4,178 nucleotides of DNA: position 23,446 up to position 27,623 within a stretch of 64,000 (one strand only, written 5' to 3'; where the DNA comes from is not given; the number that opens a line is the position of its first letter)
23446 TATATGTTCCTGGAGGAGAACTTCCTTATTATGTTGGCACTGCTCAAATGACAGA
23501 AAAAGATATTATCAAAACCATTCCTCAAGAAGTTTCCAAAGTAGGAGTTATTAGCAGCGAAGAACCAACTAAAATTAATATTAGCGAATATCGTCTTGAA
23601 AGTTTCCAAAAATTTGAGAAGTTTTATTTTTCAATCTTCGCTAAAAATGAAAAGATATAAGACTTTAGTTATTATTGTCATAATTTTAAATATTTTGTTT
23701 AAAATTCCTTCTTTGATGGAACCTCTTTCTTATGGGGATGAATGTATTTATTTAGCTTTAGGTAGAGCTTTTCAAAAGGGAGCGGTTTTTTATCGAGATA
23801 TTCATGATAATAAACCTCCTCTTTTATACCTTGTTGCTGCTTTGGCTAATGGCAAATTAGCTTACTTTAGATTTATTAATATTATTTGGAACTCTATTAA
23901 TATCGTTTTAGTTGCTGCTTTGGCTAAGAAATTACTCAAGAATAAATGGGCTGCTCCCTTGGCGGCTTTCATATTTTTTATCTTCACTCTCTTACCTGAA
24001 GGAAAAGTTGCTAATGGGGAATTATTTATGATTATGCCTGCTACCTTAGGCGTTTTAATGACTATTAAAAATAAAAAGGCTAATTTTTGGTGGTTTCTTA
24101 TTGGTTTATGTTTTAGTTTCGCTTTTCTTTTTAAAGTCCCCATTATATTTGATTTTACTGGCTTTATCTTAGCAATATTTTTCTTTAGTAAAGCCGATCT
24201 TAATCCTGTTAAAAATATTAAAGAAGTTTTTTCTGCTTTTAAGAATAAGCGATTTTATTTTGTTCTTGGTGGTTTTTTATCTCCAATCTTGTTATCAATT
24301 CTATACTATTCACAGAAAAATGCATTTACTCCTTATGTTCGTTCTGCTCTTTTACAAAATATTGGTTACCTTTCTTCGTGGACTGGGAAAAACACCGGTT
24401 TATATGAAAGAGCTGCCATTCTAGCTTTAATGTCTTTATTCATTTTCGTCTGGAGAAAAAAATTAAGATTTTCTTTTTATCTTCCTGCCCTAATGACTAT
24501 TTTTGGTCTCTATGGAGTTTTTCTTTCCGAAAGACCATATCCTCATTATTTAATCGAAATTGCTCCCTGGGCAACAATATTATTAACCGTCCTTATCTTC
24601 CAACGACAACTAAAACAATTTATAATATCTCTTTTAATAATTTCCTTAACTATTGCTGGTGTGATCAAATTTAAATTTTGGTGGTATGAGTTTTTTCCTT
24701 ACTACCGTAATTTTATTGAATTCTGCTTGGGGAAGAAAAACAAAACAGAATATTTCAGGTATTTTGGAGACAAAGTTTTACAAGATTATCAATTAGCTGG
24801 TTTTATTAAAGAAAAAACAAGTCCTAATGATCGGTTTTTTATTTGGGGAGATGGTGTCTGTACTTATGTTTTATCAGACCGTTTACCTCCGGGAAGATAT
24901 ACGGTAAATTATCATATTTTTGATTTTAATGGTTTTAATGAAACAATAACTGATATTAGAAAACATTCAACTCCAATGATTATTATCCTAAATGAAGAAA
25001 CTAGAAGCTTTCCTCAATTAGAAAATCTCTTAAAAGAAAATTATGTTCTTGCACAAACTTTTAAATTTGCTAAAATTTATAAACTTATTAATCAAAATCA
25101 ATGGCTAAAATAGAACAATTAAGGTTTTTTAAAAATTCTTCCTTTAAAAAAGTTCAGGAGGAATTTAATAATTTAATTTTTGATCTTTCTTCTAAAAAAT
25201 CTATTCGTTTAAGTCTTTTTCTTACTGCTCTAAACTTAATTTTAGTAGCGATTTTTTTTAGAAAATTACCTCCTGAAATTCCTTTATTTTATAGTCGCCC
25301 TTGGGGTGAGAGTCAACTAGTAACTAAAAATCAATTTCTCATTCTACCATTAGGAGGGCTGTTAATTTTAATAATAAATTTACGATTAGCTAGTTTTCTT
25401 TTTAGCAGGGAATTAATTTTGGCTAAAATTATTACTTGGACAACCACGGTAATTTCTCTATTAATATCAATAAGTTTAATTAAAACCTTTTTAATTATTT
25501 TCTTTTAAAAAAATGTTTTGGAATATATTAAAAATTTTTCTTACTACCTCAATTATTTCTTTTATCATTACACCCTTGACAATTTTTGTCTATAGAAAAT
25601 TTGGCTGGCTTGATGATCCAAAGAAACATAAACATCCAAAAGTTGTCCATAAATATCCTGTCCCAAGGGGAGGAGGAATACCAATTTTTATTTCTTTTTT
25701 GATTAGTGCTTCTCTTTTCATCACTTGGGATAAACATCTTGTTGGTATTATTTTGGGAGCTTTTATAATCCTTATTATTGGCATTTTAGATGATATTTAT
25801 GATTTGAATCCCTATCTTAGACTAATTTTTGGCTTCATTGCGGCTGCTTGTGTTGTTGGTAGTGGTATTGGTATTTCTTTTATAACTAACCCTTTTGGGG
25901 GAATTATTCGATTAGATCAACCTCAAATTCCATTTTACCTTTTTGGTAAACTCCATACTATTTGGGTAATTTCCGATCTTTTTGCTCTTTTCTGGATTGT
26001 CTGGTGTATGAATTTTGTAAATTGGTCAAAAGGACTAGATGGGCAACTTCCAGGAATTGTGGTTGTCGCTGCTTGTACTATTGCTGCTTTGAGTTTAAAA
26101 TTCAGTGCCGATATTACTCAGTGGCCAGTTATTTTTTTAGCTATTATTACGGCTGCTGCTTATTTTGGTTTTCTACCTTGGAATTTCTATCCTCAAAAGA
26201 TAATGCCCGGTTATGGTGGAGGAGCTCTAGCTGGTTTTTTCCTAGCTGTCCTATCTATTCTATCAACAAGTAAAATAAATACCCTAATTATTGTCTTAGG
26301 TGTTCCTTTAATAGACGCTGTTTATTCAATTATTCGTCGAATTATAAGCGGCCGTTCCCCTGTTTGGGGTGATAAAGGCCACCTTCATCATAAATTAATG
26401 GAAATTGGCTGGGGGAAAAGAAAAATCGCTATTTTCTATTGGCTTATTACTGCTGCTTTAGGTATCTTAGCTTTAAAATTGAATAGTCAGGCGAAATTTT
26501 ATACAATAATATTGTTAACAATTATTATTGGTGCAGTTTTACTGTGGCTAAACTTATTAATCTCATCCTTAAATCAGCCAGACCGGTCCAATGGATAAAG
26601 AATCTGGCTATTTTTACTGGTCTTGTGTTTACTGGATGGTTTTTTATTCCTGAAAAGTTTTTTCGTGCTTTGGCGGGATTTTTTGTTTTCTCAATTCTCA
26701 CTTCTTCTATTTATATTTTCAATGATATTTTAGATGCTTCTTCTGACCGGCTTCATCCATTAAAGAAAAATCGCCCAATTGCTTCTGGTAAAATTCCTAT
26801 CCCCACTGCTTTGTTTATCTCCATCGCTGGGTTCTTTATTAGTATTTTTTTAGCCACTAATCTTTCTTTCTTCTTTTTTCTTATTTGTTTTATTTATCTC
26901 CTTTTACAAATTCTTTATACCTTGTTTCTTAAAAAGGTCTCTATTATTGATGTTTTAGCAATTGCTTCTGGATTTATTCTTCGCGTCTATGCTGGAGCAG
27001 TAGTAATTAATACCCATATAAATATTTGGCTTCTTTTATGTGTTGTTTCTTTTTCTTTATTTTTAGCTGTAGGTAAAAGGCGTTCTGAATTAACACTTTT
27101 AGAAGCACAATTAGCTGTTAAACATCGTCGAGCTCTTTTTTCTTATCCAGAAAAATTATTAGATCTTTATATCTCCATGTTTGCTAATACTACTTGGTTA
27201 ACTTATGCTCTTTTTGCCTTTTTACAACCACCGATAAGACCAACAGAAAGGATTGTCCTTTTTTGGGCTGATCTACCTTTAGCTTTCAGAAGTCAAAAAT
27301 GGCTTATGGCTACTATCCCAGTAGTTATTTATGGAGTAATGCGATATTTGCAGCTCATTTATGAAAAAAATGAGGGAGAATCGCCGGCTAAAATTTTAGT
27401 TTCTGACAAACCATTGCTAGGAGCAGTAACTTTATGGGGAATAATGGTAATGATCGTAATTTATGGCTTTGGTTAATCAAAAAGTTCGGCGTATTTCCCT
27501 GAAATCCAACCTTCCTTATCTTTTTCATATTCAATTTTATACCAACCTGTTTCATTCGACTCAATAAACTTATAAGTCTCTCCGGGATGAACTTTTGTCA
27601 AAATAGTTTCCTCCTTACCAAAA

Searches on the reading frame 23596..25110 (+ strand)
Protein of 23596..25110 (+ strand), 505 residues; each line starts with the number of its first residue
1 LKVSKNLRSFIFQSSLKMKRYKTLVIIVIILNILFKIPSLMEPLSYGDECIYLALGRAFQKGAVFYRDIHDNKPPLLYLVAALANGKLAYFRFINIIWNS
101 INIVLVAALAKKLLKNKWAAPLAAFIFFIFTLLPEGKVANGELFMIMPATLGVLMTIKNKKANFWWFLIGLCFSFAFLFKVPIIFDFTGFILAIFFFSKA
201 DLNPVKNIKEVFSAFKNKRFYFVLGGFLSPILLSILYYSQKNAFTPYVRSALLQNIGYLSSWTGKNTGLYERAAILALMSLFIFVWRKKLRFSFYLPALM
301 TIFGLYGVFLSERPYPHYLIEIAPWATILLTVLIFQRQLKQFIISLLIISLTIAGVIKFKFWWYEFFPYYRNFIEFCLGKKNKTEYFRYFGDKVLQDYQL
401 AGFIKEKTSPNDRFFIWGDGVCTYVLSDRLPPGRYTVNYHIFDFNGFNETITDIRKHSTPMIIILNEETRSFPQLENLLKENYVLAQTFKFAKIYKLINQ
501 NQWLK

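Call 44: search_protein_families(library=pfam, proteins=[window:23596-25110:+])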
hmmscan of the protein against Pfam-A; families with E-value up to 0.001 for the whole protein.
window:23596-25110:+ (505 aa): 1 family
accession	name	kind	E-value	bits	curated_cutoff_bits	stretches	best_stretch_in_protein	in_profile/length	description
PF13231.12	PMT_2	-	5.8e-06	27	26.1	1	77-196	10-130/160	Dolichyl-phosphate-mannose-protein mannosyltransferase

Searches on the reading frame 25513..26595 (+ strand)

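Call 44: search_protein_families(library=pfam, proteins=[window:25513-26595:+])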
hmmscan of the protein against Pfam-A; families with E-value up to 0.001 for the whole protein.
window:25513-26595:+ (361 aa): 1 family
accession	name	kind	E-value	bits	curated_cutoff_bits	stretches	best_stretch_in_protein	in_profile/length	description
PF00953.26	Glycos_transf_4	-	5.1e-26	92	27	1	77-251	2-159/160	Glycosyl transferase family 4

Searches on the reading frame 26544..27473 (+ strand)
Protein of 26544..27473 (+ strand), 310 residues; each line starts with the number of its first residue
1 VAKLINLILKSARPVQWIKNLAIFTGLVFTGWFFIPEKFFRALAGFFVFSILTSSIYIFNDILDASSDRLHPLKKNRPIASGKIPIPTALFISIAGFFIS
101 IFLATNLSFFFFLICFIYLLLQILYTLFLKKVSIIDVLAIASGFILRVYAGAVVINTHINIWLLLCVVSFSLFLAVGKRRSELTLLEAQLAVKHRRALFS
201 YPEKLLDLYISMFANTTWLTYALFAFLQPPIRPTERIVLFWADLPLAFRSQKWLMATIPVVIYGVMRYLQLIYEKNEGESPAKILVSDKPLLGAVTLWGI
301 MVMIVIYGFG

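Call 44: search_protein_families(library=pfam, proteins=[window:26544-27473:+])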
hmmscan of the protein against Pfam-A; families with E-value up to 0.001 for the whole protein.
window:26544-27473:+ (310 aa): 1 family
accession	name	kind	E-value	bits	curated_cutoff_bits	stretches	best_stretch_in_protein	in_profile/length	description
PF01040.23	UbiA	-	2.6e-18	66.7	34.2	1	24-176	6-157/250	UbiA prenyltransferase family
